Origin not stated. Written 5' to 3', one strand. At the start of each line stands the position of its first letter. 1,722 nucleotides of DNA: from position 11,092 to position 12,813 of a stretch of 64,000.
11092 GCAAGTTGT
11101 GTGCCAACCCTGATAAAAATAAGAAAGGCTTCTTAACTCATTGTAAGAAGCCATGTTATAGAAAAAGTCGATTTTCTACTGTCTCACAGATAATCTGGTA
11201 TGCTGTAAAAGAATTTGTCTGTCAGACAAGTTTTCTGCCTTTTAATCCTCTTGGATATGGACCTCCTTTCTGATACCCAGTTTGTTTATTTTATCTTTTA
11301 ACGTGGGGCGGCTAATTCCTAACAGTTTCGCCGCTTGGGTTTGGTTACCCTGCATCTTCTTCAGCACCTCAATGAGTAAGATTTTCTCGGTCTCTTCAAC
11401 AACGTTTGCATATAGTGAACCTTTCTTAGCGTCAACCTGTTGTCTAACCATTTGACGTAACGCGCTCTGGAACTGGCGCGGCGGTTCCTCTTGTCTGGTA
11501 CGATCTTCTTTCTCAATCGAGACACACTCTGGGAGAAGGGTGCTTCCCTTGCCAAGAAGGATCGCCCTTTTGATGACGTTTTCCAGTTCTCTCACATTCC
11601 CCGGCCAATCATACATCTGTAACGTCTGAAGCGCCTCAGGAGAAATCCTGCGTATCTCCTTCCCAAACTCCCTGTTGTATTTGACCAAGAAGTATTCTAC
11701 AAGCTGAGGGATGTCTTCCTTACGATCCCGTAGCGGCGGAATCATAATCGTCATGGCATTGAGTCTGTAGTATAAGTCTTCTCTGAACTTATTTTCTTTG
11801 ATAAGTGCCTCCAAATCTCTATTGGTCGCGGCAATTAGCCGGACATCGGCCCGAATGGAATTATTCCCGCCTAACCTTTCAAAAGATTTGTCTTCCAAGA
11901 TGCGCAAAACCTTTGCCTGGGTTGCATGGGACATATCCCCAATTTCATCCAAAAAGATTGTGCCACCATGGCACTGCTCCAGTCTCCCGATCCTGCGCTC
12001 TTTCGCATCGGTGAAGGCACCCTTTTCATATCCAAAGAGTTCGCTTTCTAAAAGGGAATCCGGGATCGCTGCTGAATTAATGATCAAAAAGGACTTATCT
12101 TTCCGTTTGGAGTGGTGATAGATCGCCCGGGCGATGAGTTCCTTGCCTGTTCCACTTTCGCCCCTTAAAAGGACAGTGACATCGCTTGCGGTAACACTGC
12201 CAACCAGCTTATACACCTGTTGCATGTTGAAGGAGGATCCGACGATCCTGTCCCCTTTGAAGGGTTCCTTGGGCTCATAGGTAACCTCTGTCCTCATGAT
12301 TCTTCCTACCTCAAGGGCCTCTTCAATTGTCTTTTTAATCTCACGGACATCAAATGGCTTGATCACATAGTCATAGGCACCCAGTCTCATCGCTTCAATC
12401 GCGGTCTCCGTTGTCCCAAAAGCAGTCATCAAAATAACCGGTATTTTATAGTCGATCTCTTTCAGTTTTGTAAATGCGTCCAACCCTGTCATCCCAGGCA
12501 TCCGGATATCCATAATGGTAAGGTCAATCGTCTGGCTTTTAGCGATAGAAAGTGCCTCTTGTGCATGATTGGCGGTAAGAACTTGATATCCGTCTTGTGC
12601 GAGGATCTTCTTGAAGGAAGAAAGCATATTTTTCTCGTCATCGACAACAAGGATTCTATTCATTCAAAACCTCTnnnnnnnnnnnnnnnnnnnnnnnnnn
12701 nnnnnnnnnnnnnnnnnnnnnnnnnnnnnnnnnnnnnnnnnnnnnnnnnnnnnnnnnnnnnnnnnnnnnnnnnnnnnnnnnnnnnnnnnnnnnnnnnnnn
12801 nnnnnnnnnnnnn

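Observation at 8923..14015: Sigma-54 two-component system placed directly upstream of a perfect sigma-54 promoter driving an OmpA-LysM and peptidoglycan-binding protein operon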

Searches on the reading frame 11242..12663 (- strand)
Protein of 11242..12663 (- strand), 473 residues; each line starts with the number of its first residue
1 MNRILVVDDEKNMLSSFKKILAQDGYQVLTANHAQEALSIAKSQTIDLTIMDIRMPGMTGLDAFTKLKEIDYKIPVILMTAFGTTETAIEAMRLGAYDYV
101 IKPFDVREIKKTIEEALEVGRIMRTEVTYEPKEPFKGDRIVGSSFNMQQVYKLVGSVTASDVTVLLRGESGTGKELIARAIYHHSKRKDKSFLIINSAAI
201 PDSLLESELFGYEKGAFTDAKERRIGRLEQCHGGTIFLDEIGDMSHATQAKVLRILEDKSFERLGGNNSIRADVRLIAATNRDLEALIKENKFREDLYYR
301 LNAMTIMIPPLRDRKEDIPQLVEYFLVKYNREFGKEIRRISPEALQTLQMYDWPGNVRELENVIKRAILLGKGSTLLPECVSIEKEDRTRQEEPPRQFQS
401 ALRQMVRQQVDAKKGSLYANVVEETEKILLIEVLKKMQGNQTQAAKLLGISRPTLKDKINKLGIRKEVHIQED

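Call 3: search_protein_families(library=pfam, proteins=[window:11242-12663:-], max_evalue=0.01)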
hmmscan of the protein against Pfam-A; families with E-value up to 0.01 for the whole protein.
window:11242-12663:- (473 aa): 10 families
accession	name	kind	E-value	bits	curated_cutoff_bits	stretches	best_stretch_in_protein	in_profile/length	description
PF00158.32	Sigma54_activat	-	1.1e-68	230.7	20.2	1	140-306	1-167/168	Sigma-54 interaction domain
PF00072.30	Response_reg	-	1.9e-32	112.2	30.2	1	4-113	1-110/111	Response regulator receiver domain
PF25601.1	AAA_lid_14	-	2.5e-26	91.8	27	1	312-390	1-79/87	AAA+ ATPase lid domain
PF14532.12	Sigma54_activ_2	-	1.6e-21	77.4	25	1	141-311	1-138/138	Sigma-54 interaction domain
PF02954.25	HTH_8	-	2.6e-12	46.7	22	1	422-461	2-41/42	Bacterial regulatory protein, Fis family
PF07728.20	AAA_5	-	4.4e-10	40.1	22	1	164-284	2-125/139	AAA domain (dynein-related subfamily)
PF00004.35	AAA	-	4.3e-06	27.7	21.2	1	164-289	1-116/131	ATPase family associated with various cellular activities (AAA)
PF07724.20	AAA_2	-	0.00012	22.6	27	1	162-293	4-136/166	AAA domain (Cdc48 subfamily)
PF01078.27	Mg_chelatase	-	0.00072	19.4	20.3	0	223-282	97-158/207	Magnesium chelatase, subunit ChlI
PF13191.12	AAA_16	-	0.0037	18.2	32.6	0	140-188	2-51/167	AAA ATPase domain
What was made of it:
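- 11242..12663 (-): NtrC-family response regulator / sigma-54 enhancer-binding protein (REC, AAA+, HTH_8; GAFTDA loop). Pfam (call 3).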

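Call 49: find_homologous_proteins(query=window:11242-12663:-, max_evalue=1e-100)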
Query window:11242-12663:- (473 aa): 5560 proteins with E <= 1e-100 among 8000 candidates; the best 120 are listed.
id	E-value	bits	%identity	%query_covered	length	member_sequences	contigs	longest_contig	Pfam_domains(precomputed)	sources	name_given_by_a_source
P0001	0.0e+0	1029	100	100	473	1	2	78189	PF00158.33,PF25601.2,PF02954.26,PF00004.36,PF14532.13,PF07728.21,PF00072.31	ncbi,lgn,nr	ncbi:MAG: sigma-54-dependent Fis family transcriptional regulator [Candidatus Omnitrophica bacterium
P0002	5.3e-249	844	82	100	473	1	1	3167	PF00158.33,PF25601.2,PF02954.26,PF00004.36,PF14532.13,PF07728.21,PF00072.31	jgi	-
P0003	8.8e-219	745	71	100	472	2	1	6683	PF00158.33,PF25601.2,PF02954.26,PF14532.13,PF07728.21,PF00072.31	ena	-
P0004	1.4e-211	721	69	100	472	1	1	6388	PF00158.33,PF07724.21,PF25601.2,PF02954.26,PF14532.13,PF07728.21,PF00072.31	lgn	-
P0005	3.0e-211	720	69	100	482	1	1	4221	PF00158.33,PF07724.21,PF25601.2,PF02954.26,PF14532.13,PF07728.21,PF00072.31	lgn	-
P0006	3.0e-210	717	68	100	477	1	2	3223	PF00158.33,PF07724.21,PF25601.2,PF02954.26,PF14532.13,PF07728.21,PF00072.31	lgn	-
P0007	6.5e-210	716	69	100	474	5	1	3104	PF00158.33,PF07724.21,PF25601.2,PF02954.26,PF14532.13,PF07728.21,PF00072.31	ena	-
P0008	3.8e-209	713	70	99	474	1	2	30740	PF00158.33,PF25601.2,PF02954.26,PF14532.13,PF07728.21,PF00072.31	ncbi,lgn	-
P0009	4.1e-209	713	69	98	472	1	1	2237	PF00158.33,PF25601.2,PF02954.26,PF00004.36,PF14532.13,PF07728.21,PF00072.31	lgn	-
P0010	3.8e-208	710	67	99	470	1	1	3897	PF00158.33,PF07724.21,PF25601.2,PF02954.26,PF14532.13,PF07728.21,PF00072.31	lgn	-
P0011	5.1e-207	706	67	100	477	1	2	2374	PF00158.33,PF07724.21,PF25601.2,PF02954.26,PF14532.13,PF07728.21,PF00072.31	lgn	-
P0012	6.8e-206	702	67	100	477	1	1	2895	PF00158.33,PF07724.21,PF25601.2,PF02954.26,PF14532.13,PF07728.21,PF00072.31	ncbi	-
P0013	9.2e-206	702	67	100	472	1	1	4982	PF00158.33,PF25601.2,PF02954.26,PF14532.13,PF07728.21,PF00072.31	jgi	jgi:DNA-binding NtrC family response regulator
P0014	1.7e-205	701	66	99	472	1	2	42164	PF00158.33,PF25601.2,PF02954.26,PF14532.13,PF07728.21,PF00072.31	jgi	jgi:nitrogen regulation protein NR(I)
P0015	2.9e-205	700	67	100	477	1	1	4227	PF00158.33,PF07724.21,PF25601.2,PF02954.26,PF14532.13,PF07728.21,PF00072.31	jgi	-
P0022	1.3e-202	692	66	100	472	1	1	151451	PF00158.33,PF25601.2,PF02954.26,PF00004.36,PF14532.13,PF07728.21,PF00072.31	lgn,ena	-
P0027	1.2e-200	685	67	99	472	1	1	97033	PF00158.33,PF25601.2,PF02954.26,PF14532.13,PF07728.21,PF00072.31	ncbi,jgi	jgi:DNA-binding NtrC family response regulator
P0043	2.8e-195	667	62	100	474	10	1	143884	PF00158.33,PF07724.21,PF25601.2,PF02954.26,PF00004.36,PF14532.13,PF07728.21,PF00072.31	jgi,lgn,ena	-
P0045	5.8e-195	666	63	100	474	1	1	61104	PF00158.33,PF25601.2,PF02954.26,PF14532.13,PF07728.21,PF00072.31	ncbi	ncbi:MAG: sigma-54 dependent transcriptional regulator [Candidatus Omnitrophota bacterium]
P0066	2.6e-188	644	62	100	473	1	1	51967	PF00158.33,PF07724.21,PF25601.2,PF02954.26,PF00004.36,PF14532.13,PF07728.21,PF00072.31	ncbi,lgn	ncbi:MAG: sigma-54 dependent transcriptional regulator [Candidatus Omnitrophota bacterium]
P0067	9.4e-188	643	59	100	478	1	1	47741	PF00158.33,PF25601.2,PF02954.26,PF00004.36,PF14532.13,PF07728.21,PF00072.31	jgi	-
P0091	5.7e-167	574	55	100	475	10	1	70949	PF00158.33,PF25601.2,PF02954.26,PF14532.13,PF07728.21,PF00072.31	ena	-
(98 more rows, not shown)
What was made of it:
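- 11242..12663 (-): More than 100 orthologues at 53-82% identity, those with a source name being labelled Omnitrophota/Omnitrophica or unclassified 'bacterium' (one at 53% Thermodesulfobacteriota) (call 49).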

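Call 50: find_encoding_contigs(protein=P0002, flank=6000, max_places=1)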
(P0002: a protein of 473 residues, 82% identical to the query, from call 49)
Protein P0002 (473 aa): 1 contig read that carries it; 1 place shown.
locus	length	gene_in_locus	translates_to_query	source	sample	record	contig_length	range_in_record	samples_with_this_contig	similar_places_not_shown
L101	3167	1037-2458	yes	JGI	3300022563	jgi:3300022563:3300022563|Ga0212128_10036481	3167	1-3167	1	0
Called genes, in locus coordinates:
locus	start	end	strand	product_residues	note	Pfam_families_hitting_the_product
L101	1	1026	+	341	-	?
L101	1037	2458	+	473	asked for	PF00072:Response_reg, PF00158:Sigma54_activat, PF14532:Sigma54_activ_2, PF07728:AAA_5, PF00004:AAA (weak), PF25601:AAA_lid_14, PF02954:HTH_8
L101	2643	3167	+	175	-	?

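Call 51: find_encoding_contigs(protein=P0003, flank=6000, max_places=1)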
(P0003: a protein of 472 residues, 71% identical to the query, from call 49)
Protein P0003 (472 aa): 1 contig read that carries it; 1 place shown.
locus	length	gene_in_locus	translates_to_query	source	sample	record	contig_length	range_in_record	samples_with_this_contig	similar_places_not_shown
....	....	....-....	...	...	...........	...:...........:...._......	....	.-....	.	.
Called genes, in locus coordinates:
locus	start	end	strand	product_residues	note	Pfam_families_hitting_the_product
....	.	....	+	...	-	?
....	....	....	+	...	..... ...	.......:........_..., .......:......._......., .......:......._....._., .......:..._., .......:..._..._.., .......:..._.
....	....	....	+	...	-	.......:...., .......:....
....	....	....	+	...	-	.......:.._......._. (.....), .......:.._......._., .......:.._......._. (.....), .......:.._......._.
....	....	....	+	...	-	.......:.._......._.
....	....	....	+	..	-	-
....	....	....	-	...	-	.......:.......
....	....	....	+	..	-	?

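Call 52: find_encoding_contigs(protein=P0008, flank=7000, max_places=1)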
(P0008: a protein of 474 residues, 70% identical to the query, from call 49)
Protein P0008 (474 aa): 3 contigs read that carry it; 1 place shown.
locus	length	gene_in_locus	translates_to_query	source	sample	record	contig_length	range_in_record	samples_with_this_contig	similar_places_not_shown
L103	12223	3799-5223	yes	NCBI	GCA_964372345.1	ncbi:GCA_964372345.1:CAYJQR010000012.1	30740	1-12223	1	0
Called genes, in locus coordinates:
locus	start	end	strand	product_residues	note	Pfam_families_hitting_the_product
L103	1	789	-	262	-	PF00106:adh_short, PF13561:adh_short_C2, PF12241:Enoyl_reductase (faint)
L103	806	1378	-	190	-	PF09970:DUF2204 (weak), PF19502:DUF6036 (faint)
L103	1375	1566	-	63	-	-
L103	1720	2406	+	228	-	PF03372:Exo_endo_phos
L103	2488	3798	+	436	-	PF02203:TarH (weak), PF12729:4HB_MCP_1, PF00512:HisKA, PF02518:HATPase_c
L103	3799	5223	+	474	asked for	PF00072:Response_reg, PF00158:Sigma54_activat, PF14532:Sigma54_activ_2, PF07728:AAA_5 (weak), PF25601:AAA_lid_14, PF02954:HTH_8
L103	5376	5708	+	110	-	PF01471:PG_binding_1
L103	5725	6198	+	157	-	PF01471:PG_binding_1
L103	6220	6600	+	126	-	-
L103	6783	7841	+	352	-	PF21088:MS_channel_1st, PF00924:MS_channel_2nd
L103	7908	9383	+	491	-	PF00982:Glyco_transf_20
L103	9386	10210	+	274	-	PF02358:Trehalose_PPase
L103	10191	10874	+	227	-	PF19027:DUF5752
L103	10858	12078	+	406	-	PF21269:TreT_GT1, PF00534:Glycos_transf_1, PF20706:GT4-conflict (weak), PF13692:Glyco_trans_1_4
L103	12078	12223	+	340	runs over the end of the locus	PF01075:Glyco_transf_9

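Call 53: find_encoding_contigs(protein=P0022, flank=7000, max_places=1)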
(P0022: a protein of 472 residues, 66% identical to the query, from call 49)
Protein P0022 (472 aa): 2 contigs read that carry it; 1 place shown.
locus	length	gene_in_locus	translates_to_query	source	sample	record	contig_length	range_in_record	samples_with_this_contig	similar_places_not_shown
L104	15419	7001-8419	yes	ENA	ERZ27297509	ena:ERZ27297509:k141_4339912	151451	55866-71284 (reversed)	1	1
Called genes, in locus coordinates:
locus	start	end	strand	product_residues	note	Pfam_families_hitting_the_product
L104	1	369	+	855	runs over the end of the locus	PF02518:HATPase_c, PF00204:DNA_gyraseB, PF01751:Toprim, PF00986:DNA_gyraseB_C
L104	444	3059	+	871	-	PF00521:DNA_topoisoIV, PF03989:DNA_gyraseA_C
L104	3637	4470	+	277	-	PF02498:Bro-N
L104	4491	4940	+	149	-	-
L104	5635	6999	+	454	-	PF12729:4HB_MCP_1, PF00512:HisKA, PF02518:HATPase_c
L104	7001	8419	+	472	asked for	PF00072:Response_reg, PF00158:Sigma54_activat, PF14532:Sigma54_activ_2, PF07728:AAA_5, PF00004:AAA (faint), PF25601:AAA_lid_14, PF02954:HTH_8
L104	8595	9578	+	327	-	PF00691:OmpA, PF01476:LysM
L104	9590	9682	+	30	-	-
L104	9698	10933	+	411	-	PF02638:GHL10, PF13200:DUF4015 (faint)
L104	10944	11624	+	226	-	PF01471:PG_binding_1, PF09374:PG_binding_3 (faint), PF08823:PG_binding_2 (weak), PF01471:PG_binding_1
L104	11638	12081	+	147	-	PF08823:PG_binding_2 (faint), PF01471:PG_binding_1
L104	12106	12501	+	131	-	-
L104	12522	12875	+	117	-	-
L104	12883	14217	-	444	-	PF00309:Sigma54_AID, PF04963:Sigma54_CBD, PF09339:HTH_IclR (faint), PF04552:Sigma54_DBD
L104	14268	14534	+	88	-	PF08817:YukD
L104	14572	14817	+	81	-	-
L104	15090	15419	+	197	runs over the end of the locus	PF00440:TetR_N, PF08359:TetR_C_4, PF17932:TetR_C_24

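Call 54: find_encoding_contigs(protein=P0043, flank=7000, max_places=1)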
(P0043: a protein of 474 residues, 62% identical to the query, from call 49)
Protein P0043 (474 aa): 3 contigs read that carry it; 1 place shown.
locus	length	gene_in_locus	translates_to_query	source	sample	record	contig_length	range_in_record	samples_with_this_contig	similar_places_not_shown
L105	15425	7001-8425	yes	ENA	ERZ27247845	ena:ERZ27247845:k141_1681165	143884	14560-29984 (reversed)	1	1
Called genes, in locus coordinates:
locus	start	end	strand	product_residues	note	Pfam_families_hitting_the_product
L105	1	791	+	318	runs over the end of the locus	PF00551:Formyl_trans_N, PF02911:Formyl_trans_C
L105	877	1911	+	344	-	PF01087:GalP_UDP_transf, PF16285:DUF4931_N, PF16268:DUF4921 (weak), PF02744:GalP_UDP_tr_C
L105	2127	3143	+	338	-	PF01087:GalP_UDP_transf, PF01230:HIT (faint), PF16285:DUF4931_N, PF16268:DUF4921, PF02744:GalP_UDP_tr_C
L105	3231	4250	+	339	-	PF00044:Gp_dh_N, PF02800:Gp_dh_C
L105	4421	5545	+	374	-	-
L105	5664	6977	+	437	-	PF02203:TarH, PF12729:4HB_MCP_1, PF00512:HisKA, PF02518:HATPase_c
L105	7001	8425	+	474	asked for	PF00072:Response_reg, PF00158:Sigma54_activat, PF14532:Sigma54_activ_2, PF07724:AAA_2, PF07728:AAA_5, PF00004:AAA (faint), PF25601:AAA_lid_14, PF02954:HTH_8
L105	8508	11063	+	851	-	PF00690:Cation_ATPase_N, PF00122:E1-E2_ATPase, PF00702:Hydrolase, PF13246:Cation_ATPase, PF00689:Cation_ATPase_C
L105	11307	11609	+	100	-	-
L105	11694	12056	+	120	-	-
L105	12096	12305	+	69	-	-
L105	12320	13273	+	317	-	PF00691:OmpA, PF01476:LysM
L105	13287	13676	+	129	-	PF00072:Response_reg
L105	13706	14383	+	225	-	PF08823:PG_binding_2 (faint), PF01471:PG_binding_1, PF09374:PG_binding_3 (faint), PF01471:PG_binding_1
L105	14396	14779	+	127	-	PF01471:PG_binding_1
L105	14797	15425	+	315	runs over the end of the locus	PF13354:Beta-lactamase2, PF00768:Peptidase_S11 (weak)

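Call 55: find_encoding_contigs(protein=P0067, flank=7000, max_places=1)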
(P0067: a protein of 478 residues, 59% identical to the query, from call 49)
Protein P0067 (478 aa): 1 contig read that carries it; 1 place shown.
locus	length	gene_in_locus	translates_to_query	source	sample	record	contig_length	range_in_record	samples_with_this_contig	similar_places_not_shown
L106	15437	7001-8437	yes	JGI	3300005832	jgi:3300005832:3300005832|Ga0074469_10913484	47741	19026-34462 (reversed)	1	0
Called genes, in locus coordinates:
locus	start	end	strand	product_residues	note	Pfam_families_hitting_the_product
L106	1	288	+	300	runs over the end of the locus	-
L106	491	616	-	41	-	-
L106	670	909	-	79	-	PF10047:DUF2281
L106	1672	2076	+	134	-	PF00196:GerE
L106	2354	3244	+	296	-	-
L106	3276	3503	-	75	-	PF07878:RHH_5 (weak)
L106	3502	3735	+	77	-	-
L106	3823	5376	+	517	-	PF15892:BNR_4 (faint)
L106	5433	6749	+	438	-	PF12729:4HB_MCP_1, PF00512:HisKA, PF02518:HATPase_c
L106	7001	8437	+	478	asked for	PF00072:Response_reg, PF00158:Sigma54_activat, PF14532:Sigma54_activ_2, PF00004:AAA (weak), PF07728:AAA_5 (weak), PF25601:AAA_lid_14, PF02954:HTH_8 (weak)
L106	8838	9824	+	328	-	PF00535:Glycos_transf_2, PF10111:Glyco_tranf_2_2 (weak), PF13641:Glyco_tranf_2_3 (weak)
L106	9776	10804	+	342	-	PF01073:3Beta_HSD, PF01370:Epimerase, PF02719:Polysacc_synt_2, PF04321:RmlD_sub_bind, PF16363:GDP_Man_Dehyd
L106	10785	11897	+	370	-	PF01041:DegT_DnrJ_EryC1, PF01212:Beta_elim_lyase (weak)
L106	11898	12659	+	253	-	PF13489:Methyltransf_23, PF13847:Methyltransf_31 (weak), PF08241:Methyltransf_11, PF08242:Methyltransf_12, PF13649:Methyltransf_25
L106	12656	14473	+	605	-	-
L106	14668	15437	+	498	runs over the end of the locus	PF12729:4HB_MCP_1, PF00512:HisKA, PF02518:HATPase_c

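Call 56: find_encoding_contigs(protein=P0091, flank=7000, max_places=1)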
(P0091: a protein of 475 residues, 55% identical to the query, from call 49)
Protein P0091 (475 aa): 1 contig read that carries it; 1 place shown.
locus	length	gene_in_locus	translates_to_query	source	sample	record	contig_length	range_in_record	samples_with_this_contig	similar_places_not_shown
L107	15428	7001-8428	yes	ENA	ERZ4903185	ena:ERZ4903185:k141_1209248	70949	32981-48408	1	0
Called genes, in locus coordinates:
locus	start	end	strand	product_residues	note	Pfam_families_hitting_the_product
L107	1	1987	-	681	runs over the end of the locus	PF03190:Thioredox_DsbH, PF13098:Thioredoxin_2 (weak), PF13899:Thioredoxin_7, PF07221:GlcNAc_2-epim (faint)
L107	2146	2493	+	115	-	-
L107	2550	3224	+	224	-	PF05552:MS_channel_1st_1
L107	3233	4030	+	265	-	PF02557:VanY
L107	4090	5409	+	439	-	PF13520:AA_permease_2, PF00324:AA_permease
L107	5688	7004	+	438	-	PF12729:4HB_MCP_1, PF00512:HisKA, PF02518:HATPase_c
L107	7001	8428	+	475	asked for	PF00072:Response_reg, PF00158:Sigma54_activat, PF14532:Sigma54_activ_2, PF07728:AAA_5 (weak), PF25601:AAA_lid_14, PF02954:HTH_8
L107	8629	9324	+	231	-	PF01520:Amidase_3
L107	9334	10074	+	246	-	PF01471:PG_binding_1, PF08823:PG_binding_2 (faint), PF09374:PG_binding_3 (faint), PF01471:PG_binding_1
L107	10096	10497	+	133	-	-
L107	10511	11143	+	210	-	-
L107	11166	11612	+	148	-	PF01471:PG_binding_1, PF09374:PG_binding_3 (faint)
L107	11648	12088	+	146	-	-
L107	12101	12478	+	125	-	PF13441:Gly-zipper_YMGG, PF13436:Gly-zipper_OmpA (weak), PF13488:Gly-zipper_Omp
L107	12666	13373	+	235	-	PF13489:Methyltransf_23 (weak), PF08241:Methyltransf_11, PF08242:Methyltransf_12, PF13649:Methyltransf_25, PF13847:Methyltransf_31 (weak)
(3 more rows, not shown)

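Call 65: search_protein_families(library=ncbifam, proteins=[window:11242-12663:-], max_evalue=0.001)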
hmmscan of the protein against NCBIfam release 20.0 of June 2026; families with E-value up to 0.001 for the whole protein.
window:11242-12663:- (473 aa): 122 families (the best 25 are shown)
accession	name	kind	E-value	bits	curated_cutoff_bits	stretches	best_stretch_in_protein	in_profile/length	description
TIGR01818.1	ntrC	equivalog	5.1e-144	480.5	558.6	1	4-461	1-462/463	nitrogen regulation protein NR(I)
NF008469.0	PRK11361.1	equivalog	5.2e-141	470.5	714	1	2-465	5-457/461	acetoacetate metabolism transcriptional regulator AtoC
TIGR02915.1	PEP_resp_reg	equivalog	1.5e-121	406.4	502.6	1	4-465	1-445/445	PEP-CTERM-box response regulator transcription factor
NF008176.1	PRK10923.1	equivalog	1e-119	400.2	620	1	3-464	5-468/469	nitrogen regulation protein NR(I)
NF007689.0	PRK10365.1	equivalog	5.6e-115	384.6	760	1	4-460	8-440/441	sigma-54-dependent response regulator transcription factor ZraR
NF051870.1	NAssimRespRegNtrX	equivalog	5.4e-114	381.5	600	1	2-464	2-452/452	nitrogen assimilation response regulator NtrX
NF041946.1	LuxO_transreg_Vib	equivalog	2.4e-109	366.2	800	1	7-461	2-459/463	quorum-sensing sigma-54 dependent transcriptional regulator LuxO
TIGR01817.1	nifA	equivalog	5.6e-109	365.3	528.85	1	110-464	168-529/534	nif-specific transcriptional activator NifA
NF050807.1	TransRegFlbDCaul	equivalog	3.7e-107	359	750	1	3-461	2-437/454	sigma-54-dependent transcriptional regulator FlbD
NF049963.1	RespRegFlgRCampy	domain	1.3e-104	350.4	750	1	4-393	3-389/429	fla regulon two-component system response regulator FlgR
NF041552.1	TF_PrdR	equivalog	1.4e-101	340.6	795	1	105-461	236-575/577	sigma-54 dependent transcriptional regulator PrdR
NF038308.1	RNA_repair_RtcR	equivalog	2.6e-100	336.8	650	1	75-470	113-524/530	RNA repair transcriptional activator RtcR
NF011695.0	PRK15115.1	equivalog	2.2e-98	329.9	763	1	3-372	8-369/445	two-component system response regulator GlrR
NF003451.0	PRK05022.1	equivalog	9.4e-95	318.2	476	1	129-465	181-511/512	nitric oxide reductase transcriptional regulator NorR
NF011958.0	PRK15429.1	equivalog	7.5e-92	309.1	830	1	138-468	379-690/692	formate hydrogenlyase transcriptional activator FlhA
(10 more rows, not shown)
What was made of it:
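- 11242..12663 (-): Scores are below the NtrC, AtoC and ZraR equivalog cutoffs (call 65).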

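Call 76: find_encoding_contigs(protein=P0014, flank=7000, max_places=1)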
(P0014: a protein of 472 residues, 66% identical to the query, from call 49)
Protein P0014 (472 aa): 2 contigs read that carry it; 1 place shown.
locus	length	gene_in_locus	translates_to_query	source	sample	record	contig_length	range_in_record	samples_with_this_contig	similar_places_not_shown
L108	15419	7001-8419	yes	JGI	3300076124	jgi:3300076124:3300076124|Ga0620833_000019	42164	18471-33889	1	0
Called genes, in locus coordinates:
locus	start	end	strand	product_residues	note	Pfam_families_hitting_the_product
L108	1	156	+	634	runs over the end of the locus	PF06480:FtsH_ext, PF06068:TIP49 (faint), PF13191:AAA_16 (faint), PF00004:AAA, PF07728:AAA_5, PF17862:AAA_lid_3, PF01434:Peptidase_M41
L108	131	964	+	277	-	PF00809:Pterin_bind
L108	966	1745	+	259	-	PF19293:CdaA_N (weak), PF02457:DAC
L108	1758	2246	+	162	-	-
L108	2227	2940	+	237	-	PF03740:PdxJ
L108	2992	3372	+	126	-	PF01648:ACPS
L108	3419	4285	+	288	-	PF01256:Carb_kinase, PF02110:HK (weak)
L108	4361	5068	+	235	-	-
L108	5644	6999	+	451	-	PF12729:4HB_MCP_1, PF00512:HisKA, PF02518:HATPase_c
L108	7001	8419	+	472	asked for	PF00072:Response_reg, PF00158:Sigma54_activat, PF14532:Sigma54_activ_2, PF07728:AAA_5, PF25601:AAA_lid_14, PF02954:HTH_8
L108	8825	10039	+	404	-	PF02638:GHL10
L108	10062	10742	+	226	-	PF01471:PG_binding_1, PF08823:PG_binding_2 (faint), PF09374:PG_binding_3 (faint), PF01471:PG_binding_1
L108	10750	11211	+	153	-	PF01471:PG_binding_1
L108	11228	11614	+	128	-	-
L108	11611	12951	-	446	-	PF00309:Sigma54_AID, PF04963:Sigma54_CBD, PF04552:Sigma54_DBD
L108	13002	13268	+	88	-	PF08817:YukD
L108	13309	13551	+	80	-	-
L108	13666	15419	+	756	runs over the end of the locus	PF13692:Glyco_trans_1_4 (faint), PF00982:Glyco_transf_20, PF00534:Glycos_transf_1 (weak)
